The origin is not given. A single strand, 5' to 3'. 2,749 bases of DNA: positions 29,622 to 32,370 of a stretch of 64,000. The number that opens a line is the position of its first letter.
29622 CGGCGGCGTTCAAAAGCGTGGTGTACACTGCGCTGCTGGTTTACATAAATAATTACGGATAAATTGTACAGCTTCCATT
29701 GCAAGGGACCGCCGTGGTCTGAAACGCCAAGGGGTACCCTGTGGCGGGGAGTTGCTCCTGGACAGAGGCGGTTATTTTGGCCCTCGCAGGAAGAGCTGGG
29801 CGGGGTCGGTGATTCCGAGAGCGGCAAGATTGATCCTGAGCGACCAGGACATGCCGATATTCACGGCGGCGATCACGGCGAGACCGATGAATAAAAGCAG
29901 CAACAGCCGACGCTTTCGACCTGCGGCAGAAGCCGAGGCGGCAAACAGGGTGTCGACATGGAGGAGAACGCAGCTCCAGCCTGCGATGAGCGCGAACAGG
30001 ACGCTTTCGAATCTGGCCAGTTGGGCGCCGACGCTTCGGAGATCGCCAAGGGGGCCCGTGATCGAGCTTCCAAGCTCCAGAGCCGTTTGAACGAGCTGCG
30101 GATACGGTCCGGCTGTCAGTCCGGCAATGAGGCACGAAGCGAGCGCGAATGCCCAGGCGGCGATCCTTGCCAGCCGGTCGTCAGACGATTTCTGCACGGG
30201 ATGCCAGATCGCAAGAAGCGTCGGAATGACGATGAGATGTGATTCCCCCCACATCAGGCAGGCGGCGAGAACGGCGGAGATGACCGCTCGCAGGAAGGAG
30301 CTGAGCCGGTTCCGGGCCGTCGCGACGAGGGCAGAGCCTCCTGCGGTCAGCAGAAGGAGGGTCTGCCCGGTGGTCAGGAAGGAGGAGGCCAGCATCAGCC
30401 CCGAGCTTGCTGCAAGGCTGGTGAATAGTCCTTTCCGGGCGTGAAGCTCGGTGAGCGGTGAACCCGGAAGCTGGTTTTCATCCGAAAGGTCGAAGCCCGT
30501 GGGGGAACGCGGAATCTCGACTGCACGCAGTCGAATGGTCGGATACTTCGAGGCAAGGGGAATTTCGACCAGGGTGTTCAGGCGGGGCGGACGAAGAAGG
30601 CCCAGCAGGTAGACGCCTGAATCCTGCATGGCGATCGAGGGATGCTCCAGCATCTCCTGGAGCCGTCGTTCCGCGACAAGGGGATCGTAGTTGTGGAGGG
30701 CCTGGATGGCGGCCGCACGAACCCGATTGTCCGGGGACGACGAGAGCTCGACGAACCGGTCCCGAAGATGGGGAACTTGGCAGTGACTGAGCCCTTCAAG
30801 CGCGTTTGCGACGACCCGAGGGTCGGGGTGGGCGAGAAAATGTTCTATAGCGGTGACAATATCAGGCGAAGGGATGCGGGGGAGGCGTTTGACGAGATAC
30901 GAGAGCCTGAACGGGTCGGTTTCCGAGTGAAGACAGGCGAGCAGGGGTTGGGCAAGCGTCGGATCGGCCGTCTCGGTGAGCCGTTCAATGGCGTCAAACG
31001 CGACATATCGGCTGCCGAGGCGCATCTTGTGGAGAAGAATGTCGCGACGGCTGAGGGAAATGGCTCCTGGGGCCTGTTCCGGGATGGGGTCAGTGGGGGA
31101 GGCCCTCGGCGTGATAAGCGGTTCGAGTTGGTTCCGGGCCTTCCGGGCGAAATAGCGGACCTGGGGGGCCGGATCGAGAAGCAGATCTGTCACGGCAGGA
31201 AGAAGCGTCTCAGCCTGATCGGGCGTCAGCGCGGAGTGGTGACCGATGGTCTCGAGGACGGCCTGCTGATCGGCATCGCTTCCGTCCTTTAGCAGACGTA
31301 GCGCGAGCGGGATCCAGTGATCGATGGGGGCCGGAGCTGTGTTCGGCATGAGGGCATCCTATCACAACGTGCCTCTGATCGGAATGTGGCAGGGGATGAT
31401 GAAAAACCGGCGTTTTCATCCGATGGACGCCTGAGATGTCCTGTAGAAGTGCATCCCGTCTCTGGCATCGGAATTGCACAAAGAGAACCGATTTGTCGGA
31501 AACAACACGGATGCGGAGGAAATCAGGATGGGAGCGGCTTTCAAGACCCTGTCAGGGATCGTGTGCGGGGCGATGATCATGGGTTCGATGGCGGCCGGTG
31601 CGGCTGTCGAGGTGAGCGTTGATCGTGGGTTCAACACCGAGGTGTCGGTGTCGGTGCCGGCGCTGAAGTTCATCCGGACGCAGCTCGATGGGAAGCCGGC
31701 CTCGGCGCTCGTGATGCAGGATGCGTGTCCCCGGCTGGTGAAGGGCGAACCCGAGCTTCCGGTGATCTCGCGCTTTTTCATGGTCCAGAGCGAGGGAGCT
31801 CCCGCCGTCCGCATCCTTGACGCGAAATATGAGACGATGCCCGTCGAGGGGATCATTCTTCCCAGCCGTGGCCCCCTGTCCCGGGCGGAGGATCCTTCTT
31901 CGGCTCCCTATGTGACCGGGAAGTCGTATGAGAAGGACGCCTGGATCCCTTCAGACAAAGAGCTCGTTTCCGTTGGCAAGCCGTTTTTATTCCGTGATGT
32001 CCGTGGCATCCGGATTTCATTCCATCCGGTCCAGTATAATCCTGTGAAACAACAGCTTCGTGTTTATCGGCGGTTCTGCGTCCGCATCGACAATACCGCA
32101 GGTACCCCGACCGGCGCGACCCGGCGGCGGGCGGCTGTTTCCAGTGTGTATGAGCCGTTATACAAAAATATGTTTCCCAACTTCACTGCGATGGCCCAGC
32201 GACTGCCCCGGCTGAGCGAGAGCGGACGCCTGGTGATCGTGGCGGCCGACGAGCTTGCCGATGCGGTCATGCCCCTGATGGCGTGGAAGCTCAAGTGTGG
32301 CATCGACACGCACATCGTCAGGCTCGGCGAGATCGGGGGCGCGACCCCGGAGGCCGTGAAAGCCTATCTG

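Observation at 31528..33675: Gingipain-type C25 cysteine peptidase, very close to RgpB in the catalytic core but apparently lacking a T9SS C-terminal sorting domain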

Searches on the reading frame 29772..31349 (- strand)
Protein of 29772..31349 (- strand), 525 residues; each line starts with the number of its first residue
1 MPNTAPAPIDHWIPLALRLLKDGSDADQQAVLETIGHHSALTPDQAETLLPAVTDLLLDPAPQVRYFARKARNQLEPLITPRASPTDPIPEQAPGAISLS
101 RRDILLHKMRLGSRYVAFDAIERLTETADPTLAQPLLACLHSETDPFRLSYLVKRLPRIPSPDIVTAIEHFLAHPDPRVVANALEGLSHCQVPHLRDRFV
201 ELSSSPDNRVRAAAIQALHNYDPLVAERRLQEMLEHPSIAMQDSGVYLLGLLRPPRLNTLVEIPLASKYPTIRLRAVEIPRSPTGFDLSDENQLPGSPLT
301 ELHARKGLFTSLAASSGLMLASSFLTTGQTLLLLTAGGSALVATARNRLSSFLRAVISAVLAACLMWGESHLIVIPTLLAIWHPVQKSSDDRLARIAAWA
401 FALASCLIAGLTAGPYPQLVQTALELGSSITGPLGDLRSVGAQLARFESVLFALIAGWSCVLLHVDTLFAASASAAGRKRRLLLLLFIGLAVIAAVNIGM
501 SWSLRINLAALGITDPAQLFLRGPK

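Call 13: search_protein_families(library=pfam, proteins=[window:29772-31349:-], max_evalue=0.001)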
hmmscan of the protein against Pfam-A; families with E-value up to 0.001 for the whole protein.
window:29772-31349:- (525 aa): 3 families
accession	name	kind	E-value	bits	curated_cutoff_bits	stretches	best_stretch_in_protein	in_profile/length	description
PF13646.12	HEAT_2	-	8.7e-16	58.4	27.7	2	169-237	6-74/88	HEAT repeats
PF02985.28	HEAT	-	2e-09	37.3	23.5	0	198-219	4-25/31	HEAT repeat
PF13513.12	HEAT_EZ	-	0.00029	21.7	27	0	199-218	33-52/55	HEAT-like repeat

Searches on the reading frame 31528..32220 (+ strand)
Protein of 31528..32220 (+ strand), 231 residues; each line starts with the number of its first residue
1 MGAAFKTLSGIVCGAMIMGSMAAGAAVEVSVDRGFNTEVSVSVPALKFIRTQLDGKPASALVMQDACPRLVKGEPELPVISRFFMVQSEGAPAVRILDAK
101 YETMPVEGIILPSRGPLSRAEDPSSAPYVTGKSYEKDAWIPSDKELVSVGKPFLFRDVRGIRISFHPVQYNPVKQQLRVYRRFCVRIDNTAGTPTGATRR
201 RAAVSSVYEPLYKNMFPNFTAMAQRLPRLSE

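Call 42: search_solved_structures(query=window:31528-32220:+, max_evalue=0.001, show_alignments=2)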
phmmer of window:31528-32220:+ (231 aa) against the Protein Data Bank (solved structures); distinct sequences matched with E-value up to 0.001: 2.
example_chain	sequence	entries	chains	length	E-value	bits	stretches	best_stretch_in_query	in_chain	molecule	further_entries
4ief_A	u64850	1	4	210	3.1e-27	99.1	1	46-221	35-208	Gingipain R2 Pro-Domain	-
5mun_A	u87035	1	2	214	5e-10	42.8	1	40-216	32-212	Lys-gingipain W83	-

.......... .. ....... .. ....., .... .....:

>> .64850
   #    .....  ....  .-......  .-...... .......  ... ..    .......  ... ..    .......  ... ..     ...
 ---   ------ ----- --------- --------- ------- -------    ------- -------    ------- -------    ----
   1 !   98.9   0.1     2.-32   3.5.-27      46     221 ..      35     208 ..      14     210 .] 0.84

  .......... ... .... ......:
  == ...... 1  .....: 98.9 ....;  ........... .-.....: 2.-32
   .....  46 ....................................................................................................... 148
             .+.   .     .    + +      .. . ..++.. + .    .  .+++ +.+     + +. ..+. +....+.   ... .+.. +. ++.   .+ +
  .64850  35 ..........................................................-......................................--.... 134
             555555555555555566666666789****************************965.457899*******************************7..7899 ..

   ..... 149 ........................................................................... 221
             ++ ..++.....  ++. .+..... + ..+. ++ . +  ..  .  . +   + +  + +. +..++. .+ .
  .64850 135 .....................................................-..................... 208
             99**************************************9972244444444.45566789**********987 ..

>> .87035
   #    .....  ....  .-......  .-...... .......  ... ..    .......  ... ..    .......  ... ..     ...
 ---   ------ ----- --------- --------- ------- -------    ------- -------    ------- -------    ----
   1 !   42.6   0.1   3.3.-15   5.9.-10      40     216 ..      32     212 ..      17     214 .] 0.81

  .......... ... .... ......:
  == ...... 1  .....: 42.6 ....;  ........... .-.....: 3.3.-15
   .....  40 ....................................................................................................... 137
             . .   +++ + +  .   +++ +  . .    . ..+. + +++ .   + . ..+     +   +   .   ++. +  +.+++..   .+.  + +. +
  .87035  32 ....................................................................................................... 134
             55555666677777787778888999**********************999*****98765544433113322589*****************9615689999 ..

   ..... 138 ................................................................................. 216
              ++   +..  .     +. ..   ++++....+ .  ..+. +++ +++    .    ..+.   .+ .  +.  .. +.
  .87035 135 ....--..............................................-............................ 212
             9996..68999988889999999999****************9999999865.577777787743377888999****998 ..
